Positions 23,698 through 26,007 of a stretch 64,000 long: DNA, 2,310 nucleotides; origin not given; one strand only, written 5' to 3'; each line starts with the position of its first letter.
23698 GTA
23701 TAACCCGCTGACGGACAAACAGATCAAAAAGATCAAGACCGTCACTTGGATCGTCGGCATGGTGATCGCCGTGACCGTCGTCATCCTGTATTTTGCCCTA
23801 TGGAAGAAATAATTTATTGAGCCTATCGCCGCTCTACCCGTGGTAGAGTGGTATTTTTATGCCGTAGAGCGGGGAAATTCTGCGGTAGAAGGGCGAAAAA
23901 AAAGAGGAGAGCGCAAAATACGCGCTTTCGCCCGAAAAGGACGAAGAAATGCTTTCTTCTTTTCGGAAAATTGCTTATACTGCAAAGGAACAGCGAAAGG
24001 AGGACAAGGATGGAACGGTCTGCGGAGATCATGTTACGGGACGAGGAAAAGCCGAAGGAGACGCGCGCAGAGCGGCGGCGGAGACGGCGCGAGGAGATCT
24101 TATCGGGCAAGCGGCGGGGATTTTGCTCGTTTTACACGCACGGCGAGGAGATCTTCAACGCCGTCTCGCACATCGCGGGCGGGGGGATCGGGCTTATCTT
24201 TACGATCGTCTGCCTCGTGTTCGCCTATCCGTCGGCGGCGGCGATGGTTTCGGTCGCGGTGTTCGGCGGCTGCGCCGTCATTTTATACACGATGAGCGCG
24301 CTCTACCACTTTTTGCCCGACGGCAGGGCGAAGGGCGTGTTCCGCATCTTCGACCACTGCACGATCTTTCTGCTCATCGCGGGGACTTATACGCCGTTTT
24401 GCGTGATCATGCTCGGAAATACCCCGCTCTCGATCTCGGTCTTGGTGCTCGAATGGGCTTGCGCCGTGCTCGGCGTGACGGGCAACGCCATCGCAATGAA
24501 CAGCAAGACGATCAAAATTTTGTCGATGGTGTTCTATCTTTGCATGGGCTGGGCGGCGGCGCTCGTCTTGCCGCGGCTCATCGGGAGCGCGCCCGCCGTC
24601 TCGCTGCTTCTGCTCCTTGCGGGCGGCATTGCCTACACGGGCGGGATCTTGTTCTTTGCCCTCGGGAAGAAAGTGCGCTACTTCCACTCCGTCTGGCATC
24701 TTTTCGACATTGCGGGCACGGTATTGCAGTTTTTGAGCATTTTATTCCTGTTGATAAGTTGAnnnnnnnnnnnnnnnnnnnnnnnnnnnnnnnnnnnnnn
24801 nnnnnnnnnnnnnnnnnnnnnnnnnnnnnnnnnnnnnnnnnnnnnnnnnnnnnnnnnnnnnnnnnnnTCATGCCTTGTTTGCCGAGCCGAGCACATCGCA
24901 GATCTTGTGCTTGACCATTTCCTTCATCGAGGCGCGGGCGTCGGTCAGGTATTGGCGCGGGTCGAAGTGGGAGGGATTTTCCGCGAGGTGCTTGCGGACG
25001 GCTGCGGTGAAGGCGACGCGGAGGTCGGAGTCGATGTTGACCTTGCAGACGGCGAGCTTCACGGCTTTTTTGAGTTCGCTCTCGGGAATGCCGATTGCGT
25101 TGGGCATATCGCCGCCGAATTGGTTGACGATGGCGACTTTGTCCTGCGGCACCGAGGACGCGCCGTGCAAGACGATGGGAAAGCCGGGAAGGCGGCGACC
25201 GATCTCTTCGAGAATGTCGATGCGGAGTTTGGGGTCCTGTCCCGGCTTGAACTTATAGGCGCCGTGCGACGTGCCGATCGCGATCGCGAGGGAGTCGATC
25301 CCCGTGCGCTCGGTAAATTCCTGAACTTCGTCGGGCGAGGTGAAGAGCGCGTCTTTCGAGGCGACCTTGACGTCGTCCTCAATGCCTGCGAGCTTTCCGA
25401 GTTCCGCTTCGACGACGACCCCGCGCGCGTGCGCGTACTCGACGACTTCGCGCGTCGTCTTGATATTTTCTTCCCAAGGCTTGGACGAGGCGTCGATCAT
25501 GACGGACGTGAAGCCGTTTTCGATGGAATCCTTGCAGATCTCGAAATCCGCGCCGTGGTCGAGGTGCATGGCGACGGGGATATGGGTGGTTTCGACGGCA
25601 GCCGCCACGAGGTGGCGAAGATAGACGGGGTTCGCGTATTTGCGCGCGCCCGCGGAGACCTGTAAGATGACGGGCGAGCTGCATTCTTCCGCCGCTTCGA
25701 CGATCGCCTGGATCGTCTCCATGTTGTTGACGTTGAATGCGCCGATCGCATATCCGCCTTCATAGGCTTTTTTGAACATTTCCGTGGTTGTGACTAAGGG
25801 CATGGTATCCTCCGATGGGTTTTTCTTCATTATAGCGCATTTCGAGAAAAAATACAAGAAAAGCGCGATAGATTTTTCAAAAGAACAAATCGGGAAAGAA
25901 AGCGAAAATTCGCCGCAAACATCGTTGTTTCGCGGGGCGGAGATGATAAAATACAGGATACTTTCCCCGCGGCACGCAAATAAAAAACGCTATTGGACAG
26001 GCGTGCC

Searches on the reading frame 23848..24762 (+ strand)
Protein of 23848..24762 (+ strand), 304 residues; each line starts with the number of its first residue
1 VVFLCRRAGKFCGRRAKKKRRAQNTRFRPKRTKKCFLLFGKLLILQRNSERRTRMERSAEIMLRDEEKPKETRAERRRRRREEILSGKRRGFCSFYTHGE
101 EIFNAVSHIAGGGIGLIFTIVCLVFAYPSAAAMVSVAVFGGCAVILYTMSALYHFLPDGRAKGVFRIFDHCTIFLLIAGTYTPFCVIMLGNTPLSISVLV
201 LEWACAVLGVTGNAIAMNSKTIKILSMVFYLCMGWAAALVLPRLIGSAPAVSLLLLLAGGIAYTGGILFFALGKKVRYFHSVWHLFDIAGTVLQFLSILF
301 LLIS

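Call 79: search_protein_families(library=pfam, proteins=[window:23848-24762:+], max_evalue=0.000001)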
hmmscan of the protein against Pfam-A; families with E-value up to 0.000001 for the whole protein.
window:23848-24762:+ (304 aa): 1 family
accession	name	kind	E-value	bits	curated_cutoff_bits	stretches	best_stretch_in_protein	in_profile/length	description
PF03006.26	HlyIII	-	1.2e-31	110.5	26.2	1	100-295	5-224/224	Haemolysin-III related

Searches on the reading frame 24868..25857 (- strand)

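Call 79: search_protein_families(library=pfam, proteins=[window:24868-25857:-], max_evalue=0.000001)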
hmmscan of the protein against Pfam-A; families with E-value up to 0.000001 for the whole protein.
window:24868-25857:- (329 aa): 1 family
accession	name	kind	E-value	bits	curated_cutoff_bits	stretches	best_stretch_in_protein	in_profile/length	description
PF01116.26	F_bP_aldolase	-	4.3e-108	361.5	25.5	1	22-328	1-277/277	Fructose-bisphosphate aldolase class-II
